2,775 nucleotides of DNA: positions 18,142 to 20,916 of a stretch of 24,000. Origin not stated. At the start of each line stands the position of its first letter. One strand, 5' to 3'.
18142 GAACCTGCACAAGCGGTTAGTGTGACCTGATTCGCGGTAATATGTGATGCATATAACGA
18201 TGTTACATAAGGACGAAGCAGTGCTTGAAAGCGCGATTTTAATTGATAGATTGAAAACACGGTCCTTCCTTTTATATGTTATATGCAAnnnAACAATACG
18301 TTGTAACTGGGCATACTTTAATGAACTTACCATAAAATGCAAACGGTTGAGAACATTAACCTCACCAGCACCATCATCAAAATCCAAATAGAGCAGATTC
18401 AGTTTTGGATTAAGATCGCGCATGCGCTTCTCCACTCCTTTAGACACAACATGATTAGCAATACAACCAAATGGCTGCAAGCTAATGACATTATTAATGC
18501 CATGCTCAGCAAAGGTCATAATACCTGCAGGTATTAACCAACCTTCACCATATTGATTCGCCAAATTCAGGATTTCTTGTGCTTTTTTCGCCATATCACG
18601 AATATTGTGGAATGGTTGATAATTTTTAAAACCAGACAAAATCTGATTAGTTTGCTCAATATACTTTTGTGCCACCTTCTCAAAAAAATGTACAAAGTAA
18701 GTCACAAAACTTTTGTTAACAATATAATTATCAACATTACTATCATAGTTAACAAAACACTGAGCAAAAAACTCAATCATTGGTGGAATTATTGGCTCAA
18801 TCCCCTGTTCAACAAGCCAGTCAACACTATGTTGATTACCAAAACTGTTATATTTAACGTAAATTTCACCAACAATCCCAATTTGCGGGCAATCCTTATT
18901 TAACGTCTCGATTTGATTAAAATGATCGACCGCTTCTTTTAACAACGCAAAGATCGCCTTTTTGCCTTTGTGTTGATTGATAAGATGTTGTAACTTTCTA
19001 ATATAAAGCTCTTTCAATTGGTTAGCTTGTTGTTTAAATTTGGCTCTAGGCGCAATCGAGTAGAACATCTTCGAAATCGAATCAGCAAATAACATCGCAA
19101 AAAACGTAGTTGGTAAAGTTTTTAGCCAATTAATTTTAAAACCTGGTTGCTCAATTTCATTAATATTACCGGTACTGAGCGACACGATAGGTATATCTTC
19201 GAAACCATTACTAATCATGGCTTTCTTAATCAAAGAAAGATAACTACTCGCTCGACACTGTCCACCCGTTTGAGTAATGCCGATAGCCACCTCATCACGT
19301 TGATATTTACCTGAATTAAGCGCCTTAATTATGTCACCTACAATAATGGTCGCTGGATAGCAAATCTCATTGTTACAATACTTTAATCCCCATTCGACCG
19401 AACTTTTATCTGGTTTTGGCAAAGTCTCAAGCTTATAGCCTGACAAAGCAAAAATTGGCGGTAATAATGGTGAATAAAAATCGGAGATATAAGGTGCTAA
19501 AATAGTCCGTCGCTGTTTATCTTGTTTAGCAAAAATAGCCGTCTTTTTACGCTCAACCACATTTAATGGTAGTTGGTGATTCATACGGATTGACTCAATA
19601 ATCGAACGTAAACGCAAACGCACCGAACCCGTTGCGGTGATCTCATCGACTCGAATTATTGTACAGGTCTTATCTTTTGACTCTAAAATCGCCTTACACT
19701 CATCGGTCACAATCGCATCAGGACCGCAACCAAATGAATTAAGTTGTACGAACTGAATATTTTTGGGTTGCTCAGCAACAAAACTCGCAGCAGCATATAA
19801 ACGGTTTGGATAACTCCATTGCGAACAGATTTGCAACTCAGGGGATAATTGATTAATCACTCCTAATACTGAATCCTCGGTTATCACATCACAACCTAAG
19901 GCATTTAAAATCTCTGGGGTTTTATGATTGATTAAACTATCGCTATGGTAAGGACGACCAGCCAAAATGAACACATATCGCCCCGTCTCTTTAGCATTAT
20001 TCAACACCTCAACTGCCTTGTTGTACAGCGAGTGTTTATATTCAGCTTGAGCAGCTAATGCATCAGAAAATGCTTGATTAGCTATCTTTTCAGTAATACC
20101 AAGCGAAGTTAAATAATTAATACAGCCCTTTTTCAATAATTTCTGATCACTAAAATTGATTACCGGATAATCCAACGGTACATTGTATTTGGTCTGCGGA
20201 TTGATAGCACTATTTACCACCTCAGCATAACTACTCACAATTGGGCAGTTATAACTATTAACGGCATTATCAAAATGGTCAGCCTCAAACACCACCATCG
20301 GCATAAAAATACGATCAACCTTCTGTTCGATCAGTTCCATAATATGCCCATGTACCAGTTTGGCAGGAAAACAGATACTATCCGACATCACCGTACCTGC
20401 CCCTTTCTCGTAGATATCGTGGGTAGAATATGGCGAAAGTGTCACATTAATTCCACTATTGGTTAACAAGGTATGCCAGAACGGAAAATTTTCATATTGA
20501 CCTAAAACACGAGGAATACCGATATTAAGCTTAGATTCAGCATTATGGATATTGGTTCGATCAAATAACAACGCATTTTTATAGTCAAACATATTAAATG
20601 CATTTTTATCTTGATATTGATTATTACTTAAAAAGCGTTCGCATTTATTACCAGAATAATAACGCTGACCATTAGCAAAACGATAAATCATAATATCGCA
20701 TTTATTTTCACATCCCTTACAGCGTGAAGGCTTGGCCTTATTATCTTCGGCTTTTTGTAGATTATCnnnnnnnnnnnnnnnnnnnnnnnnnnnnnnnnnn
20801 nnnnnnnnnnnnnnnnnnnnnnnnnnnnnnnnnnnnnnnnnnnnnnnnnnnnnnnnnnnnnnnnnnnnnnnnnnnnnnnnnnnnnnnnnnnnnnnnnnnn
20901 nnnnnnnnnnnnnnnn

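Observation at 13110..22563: Candidate novel lipid pathway: PlsA/PlsR-like radical-enzyme fusion co-operonic with ynbA-ynbC-ynbD-orf157-ynbB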

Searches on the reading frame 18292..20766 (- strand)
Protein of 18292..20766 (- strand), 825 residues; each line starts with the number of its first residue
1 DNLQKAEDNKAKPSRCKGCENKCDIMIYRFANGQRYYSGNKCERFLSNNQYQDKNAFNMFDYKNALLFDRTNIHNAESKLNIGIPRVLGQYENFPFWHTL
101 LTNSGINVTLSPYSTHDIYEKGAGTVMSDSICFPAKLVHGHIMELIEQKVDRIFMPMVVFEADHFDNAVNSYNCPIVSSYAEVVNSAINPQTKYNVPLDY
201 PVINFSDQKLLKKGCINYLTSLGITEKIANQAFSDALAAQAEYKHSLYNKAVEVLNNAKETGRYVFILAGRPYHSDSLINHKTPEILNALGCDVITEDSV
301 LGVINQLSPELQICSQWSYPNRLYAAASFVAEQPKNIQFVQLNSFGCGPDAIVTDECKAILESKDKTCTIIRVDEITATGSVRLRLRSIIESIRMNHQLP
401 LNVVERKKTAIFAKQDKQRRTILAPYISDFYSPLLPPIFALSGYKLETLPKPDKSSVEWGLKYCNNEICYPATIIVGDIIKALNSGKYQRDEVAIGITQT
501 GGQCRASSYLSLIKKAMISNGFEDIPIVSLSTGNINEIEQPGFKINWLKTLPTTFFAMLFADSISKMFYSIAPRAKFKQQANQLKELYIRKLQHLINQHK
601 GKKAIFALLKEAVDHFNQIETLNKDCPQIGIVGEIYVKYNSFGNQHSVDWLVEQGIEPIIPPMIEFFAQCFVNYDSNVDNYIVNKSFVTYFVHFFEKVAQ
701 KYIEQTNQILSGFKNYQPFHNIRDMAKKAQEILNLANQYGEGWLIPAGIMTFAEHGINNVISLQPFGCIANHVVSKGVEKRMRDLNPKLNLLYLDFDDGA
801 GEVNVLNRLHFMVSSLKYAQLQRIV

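Call 53: search_protein_families(library=pfam, proteins=[window:18292-20766:-], max_evalue=10)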
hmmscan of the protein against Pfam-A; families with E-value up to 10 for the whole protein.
window:18292-20766:- (825 aa): 4 families
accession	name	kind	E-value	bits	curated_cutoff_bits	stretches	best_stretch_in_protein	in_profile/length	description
PF09989.15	DUF2229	-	8.2e-77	258.1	29.4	2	82-300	2-218/218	CoA enzyme activase uncharacterised domain (DUF2229)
PF11441.14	MxiM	-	0.039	14.7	25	1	93-155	23-82/115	Pilot protein MxiM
PF04892.17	VanZ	-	0.18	12.9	30.1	1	687-775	7-74/126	VanZ like family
PF03307.20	Adeno_E3_15_3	-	0.18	12.3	35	1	578-619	11-52/116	Adenovirus 15.3kD protein in E3 region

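Call 63: search_protein_representatives(protein=window:18292-20766:-)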
Query: 825 residues. Proteins with E-value up to 0.001 (for the whole library): 4902; up to 1e-10: 2621; up to 1e-30: 629. The best 150 are listed.
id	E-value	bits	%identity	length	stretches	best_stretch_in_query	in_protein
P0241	1.2e-250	850.4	49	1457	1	13-816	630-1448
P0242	1.3e-243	827.2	46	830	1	8-817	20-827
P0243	4.8e-235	798.8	44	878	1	11-822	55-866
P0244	4.7e-230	782.3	44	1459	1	1-815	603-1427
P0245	1.9e-228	777.0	44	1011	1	11-814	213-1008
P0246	6.3e-226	768.7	45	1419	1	10-816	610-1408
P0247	7.2e-224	761.9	45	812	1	14-817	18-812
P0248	9.6e-224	761.5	43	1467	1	14-818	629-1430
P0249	2.8e-222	756.6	44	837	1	1-813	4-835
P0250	6.7e-221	752.0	43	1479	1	11-816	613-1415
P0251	3.1e-220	749.8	44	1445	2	167-813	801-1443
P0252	1.5e-219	747.6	43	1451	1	10-817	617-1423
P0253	7.3e-219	745.3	43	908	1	1-817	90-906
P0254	5.4e-214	729.2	43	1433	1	15-817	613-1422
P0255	2.7e-212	723.6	45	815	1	72-813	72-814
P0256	8.9e-212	721.9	41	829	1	5-814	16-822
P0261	4.3e-202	689.8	41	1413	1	12-820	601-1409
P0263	2.5e-196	670.8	42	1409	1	5-817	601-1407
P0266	9.3e-189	645.7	38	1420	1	6-816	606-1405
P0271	1.8e-161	555.5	39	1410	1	14-812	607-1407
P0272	6.5e-161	553.7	36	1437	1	10-821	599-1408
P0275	2.9e-157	541.6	35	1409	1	10-817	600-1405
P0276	3.2e-156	538.1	36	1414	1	12-814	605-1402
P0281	1.9e-147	509.1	35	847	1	10-814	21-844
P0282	2.5e-144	498.8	36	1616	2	308-817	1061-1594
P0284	1.7e-139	482.8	35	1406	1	14-818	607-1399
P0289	1.1e-131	457.0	33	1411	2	11-813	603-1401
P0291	2.3e-130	452.6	34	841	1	14-814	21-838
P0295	5.4e-122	424.9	31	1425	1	15-821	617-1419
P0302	8.5e-117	407.7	31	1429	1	4-815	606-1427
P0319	2.3e-108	379.8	29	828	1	12-814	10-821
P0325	9.5e-104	364.6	29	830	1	15-814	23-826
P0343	3.5e-92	326.3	30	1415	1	15-823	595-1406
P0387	8.0e-67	242.5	28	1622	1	14-819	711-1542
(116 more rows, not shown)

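Call 64: list_cluster_members(proteins=[P0343, P0282, P0387, P0325, P0319, P0291, P0281, P0256, P0302, P0289])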
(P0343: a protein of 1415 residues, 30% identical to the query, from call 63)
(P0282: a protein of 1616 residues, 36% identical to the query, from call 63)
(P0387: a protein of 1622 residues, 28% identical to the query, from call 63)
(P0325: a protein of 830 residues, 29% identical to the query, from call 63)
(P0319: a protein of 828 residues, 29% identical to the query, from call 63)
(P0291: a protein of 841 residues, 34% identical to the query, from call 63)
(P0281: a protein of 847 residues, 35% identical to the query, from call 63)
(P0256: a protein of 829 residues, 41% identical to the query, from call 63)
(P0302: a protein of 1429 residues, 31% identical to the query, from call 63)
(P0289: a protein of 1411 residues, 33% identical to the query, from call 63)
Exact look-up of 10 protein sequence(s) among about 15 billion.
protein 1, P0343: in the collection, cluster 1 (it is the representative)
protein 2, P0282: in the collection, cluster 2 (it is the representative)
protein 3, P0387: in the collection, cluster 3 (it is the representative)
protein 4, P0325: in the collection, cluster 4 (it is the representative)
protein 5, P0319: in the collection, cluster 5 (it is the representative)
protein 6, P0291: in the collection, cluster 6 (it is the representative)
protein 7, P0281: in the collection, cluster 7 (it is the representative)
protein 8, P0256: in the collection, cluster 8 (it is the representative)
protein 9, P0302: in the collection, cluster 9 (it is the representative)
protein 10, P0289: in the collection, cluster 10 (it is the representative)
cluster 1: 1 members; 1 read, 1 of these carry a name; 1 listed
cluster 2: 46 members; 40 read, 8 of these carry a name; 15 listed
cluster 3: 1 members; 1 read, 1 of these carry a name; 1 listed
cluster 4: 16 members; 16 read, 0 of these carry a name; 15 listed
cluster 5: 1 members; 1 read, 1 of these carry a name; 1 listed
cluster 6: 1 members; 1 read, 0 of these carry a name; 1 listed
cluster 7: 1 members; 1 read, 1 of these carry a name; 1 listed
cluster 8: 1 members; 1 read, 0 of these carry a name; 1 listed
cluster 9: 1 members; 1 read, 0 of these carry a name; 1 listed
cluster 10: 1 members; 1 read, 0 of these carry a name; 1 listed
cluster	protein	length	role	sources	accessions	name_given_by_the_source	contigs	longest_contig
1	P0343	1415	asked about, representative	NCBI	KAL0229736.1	hypothetical protein PCE1_003303 [Barthelona sp. PCE]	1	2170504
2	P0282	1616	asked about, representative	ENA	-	-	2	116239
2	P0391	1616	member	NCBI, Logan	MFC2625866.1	MAG: acyl-CoA dehydratase activase-related protein [Parascardovia denticolens]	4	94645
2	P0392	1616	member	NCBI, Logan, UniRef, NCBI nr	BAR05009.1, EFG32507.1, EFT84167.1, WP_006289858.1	putative CoA-substrate-specific enzyme activase [Parascardovia denticolens DSM 10105 = ... | Putative CoA-substrate-specific enzyme activase n=1 Tax=Parascardovia denticolens DSM ... | acyl-CoA dehydratase activase-related protein [Parascardovia denticolens]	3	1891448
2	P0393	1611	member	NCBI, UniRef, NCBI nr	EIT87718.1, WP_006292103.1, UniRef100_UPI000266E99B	hypothetical protein A200_07323 [Parascardovia denticolens IPLA 20019] | acyl-CoA dehydratase activase-related protein n=1 Tax=Parascardovia denticolens ... | acyl-CoA dehydratase activase-related protein [Parascardovia denticolens]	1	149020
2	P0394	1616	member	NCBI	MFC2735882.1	MAG: acyl-CoA dehydratase activase-related protein [Parascardovia denticolens]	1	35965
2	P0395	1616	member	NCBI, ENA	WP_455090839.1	acyl-CoA dehydratase activase-related protein [Parascardovia denticolens]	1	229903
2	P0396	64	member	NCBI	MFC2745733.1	MAG: hypothetical protein ACFN0Z_01450, partial [Parascardovia denticolens]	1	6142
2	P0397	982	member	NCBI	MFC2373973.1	MAG: acyl-CoA dehydratase activase-related protein, partial [Parascardovia denticolens]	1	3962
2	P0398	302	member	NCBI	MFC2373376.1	MAG: activase, partial [Parascardovia denticolens]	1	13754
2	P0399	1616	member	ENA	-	-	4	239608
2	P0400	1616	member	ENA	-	-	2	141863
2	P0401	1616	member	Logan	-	-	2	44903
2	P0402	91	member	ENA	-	-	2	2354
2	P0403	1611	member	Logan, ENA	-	-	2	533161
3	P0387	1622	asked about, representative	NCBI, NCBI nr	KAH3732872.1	2-hydroxyacyl-CoA dehydratase [Pelomyxa schiedti]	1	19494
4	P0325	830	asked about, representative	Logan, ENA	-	-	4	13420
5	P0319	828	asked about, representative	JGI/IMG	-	predicted nucleotide-binding protein (sugar kinase/HSP70/actin superfamily)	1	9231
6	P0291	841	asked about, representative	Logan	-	-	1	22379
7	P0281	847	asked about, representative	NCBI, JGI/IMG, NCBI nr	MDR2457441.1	MAG: acyl-CoA dehydratase activase-related protein [Clostridiales Family XIII bacterium] | predicted nucleotide-binding protein (sugar kinase/HSP70/actin superfamily) | acyl-CoA dehydratase activase-related protein [Clostridiales Family XIII bacterium]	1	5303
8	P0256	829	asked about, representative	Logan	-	-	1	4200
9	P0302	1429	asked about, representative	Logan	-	-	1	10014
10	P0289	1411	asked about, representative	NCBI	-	-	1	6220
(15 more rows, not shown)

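Call 65: list_cluster_members(proteins=[P0246, P0261, P0263, P0266, P0271, P0272, P0275, P0276, P0284, P0295])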
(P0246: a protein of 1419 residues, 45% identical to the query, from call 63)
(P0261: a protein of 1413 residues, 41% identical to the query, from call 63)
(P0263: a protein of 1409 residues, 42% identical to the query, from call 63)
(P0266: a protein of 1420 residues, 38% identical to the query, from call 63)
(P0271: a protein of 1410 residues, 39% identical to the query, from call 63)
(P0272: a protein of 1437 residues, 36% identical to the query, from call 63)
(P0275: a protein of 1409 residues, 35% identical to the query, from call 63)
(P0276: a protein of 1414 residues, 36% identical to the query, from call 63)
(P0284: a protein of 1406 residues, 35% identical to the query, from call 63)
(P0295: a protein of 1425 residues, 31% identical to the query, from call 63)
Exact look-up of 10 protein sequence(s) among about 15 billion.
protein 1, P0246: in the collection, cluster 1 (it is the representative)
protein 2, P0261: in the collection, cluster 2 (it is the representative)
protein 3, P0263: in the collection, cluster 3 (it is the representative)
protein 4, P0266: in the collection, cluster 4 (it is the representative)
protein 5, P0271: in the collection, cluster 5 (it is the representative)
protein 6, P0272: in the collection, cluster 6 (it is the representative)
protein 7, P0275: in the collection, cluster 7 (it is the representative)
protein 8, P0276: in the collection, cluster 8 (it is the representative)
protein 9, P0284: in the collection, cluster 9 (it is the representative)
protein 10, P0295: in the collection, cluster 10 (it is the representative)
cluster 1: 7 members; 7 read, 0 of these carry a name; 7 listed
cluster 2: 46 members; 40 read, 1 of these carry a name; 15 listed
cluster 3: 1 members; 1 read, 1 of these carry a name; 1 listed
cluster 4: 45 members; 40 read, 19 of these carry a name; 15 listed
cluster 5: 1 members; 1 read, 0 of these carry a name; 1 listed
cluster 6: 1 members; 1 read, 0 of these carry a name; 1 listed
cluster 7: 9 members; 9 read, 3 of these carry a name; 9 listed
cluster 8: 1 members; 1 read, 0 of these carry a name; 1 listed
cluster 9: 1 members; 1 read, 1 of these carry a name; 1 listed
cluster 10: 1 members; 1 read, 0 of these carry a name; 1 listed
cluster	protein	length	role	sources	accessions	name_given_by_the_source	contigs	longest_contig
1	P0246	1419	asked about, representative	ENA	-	-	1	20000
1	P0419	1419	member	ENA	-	-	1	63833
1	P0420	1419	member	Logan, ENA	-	-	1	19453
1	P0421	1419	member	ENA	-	-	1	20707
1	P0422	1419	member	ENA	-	-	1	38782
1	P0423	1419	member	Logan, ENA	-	-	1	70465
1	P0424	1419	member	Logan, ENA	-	-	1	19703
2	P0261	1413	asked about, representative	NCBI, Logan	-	-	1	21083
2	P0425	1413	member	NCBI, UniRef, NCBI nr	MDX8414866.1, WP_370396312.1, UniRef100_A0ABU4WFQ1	acyl-CoA dehydratase activase-related protein [Intestinicryptomonas porci] | Acyl-CoA dehydratase activase-related protein n=1 Tax=Intestinicryptomonas porci ... | acyl-CoA dehydratase activase-related protein [Opitutales bacterium CLA-KB-P66]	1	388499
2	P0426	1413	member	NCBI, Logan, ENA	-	-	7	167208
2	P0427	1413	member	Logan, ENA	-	-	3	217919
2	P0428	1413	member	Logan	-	-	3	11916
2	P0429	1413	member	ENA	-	-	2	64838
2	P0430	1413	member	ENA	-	-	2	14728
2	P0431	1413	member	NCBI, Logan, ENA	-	-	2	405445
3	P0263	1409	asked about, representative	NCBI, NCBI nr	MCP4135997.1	MAG: hypothetical protein GY754_33820 [bacterium] | hypothetical protein [bacterium]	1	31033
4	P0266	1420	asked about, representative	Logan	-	-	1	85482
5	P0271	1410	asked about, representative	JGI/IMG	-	-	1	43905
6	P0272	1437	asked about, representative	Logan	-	-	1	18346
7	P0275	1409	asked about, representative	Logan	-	-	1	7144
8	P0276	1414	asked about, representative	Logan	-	-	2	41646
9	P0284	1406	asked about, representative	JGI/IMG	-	predicted CoA-substrate-specific enzyme activase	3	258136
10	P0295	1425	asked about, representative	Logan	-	-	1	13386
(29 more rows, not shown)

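Call 84: predict_structure(alignment_id=A3)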
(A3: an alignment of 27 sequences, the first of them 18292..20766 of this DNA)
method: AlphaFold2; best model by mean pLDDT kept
length: 825 residues; sequences in the alignment: 27
mean_pLDDT: 78.1   pTM: 0.77
mean pLDDT of the five models: 78.1, 76.0, 75.4, 74.2, 73.6
residues with pLDDT >= 90: 248; 70-90: 348; 50-70: 145; < 50: 84
segments of 3 or more residues with pLDDT < 50: 1-6, 17-22, 40-52, 128-131, 169-178, 313-316, 346-348, 375-380, 466-468, 500-507, 532-536, 766-770, 796-801
pLDDT, mean of each block of 10 residues (from residue 1): 46 53 59 58 44 70 82 74 78 85 92 83 60 70 93 77 54 47 79 91 82 92 94 94 90 90 85 59 78 86 54 50 81 88 58 74 84 52 74 72 79 91 90 93 93 85 60 81 93 80 48 82 88 54 86 93 95 91 96 94 95 96 89 78 76 91 86 85 81 89 95 90 90 71 80 90 59 66 86 56 65 85 79
secondary structure, 60 per line:
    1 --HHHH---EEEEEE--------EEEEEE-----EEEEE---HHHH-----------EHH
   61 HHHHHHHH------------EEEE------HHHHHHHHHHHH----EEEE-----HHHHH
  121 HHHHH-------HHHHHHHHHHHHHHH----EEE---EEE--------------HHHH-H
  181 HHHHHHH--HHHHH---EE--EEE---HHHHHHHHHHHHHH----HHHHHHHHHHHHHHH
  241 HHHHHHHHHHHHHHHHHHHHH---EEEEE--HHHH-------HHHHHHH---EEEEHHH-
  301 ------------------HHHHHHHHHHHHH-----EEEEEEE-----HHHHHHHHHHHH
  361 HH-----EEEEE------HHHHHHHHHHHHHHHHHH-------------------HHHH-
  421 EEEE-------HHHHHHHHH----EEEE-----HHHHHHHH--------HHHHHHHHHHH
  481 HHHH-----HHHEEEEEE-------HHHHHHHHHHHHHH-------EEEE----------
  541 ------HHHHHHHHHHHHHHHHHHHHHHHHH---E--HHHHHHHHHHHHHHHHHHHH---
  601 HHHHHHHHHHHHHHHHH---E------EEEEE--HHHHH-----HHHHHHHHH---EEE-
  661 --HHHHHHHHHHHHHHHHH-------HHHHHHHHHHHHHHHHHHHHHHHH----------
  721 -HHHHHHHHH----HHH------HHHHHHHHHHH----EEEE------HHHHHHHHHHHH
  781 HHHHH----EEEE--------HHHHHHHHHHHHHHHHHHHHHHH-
elements in order (helices of 4 or more, strands of 3 or more residues): H3-6 E10-15 E24-29 E35-39 H43-46 H59-68 E81-84 H91-102 E107-110 H116-125 H133-147 E152-154 E158-160 H175-178 H180-187 H190-194 E202-204 H208-221 H226-261 E265-269 H272-275 H283-289 E293-296 H319-331 E337-343 H349-362 E368-372 H379-396 H416-419 E421-424 H432-440 E445-448 H454-461 H470-484 E493-498 H506-519 E527-530 H547-571 H578-597 H601-617 E628-632 H635-639 H645-653 E657-659 H663-679 H687-710 H722-730 H744-754 E759-762 H769-785 E790-793 H802-824

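Call 88: fold_search(model_id=the predicted structure, library=pdb)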
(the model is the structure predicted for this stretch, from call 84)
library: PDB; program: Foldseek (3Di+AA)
matches with E <= 10: 738; with E <= 0.001: 6
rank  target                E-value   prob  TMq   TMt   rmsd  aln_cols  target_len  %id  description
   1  3o3m_B                4.8e-05  1.00  0.25  0.48  15.0       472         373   13  (R)-2-Hydroxyisocaproyl-CoA Dehydratase (released 2011-03-16)
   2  3o3o_A                5.3e-05  1.00  0.24  0.43   9.9       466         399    9  (R)-2-hydroxyisocaproyl-CoA dehydratase in complex with (R)-2-hydroxyisocaproate (released 2011-03-16)
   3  3o3m_C                1.1e-04  1.00  0.25  0.44   9.9       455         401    9  (R)-2-Hydroxyisocaproyl-CoA Dehydratase (released 2011-03-16)
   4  3o3n_B                1.4e-04  1.00  0.26  0.49   9.0       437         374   14  (R)-2-hydroxyisocaproyl-CoA dehydratase in complex with its substrate (R)-2-hydroxyisocaproyl-CoA (released 2011-03-16)
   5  3o3m_D                1.7e-04  1.00  0.25  0.47   9.3       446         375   12  (R)-2-Hydroxyisocaproyl-CoA Dehydratase (released 2011-03-16)
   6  8s02_A                7.7e-04  1.00  0.25  0.40  10.4       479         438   11  BzdNO-benzoyl-CoA complex (released 2025-03-05)
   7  7yyl_A                1.9e-03  1.00  0.26  0.45   8.4       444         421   12  nucleotide-free DCCP:DCCP-R complex (released 2022-12-28)
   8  8s02_B                1.9e-03  0.97  0.17  0.32  12.7       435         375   12  BzdNO-benzoyl-CoA complex (released 2025-03-05)
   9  9g87_B                1.9e-03  1.00  0.23  0.42  10.5       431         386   10  3-methylbenzoyl-CoA reductase from Thauera chlorobenzoica (subunits MbdON ) (released 2026-02-04)
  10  3wrx_B                2.2e-03  0.69  0.10  0.17  20.0       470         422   10  Crystal structure of helicase complex 1 (released 2014-08-13)
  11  6eno                  2.6e-03  1.00  0.24  0.43   9.2       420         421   11  Double cubane cluster oxidoreductase (released 2018-03-14)
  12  8s02_C                2.9e-03  1.00  0.25  0.40  10.5       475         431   12  BzdNO-benzoyl-CoA complex (released 2025-03-05)
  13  7yyl_B                3.3e-03  0.99  0.21  0.38  13.2       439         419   13  nucleotide-free DCCP:DCCP-R complex (released 2022-12-28)
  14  8s2r_C                3.5e-03  0.99  0.23  0.37  11.1       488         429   11  BzdNO in partially coenzyme A - free state (released 2025-03-05)
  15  7yzm_A                3.7e-03  1.00  0.24  0.43   9.2       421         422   11  MgADPNP-bound DCCP:DCCP-R complex (released 2022-12-28)
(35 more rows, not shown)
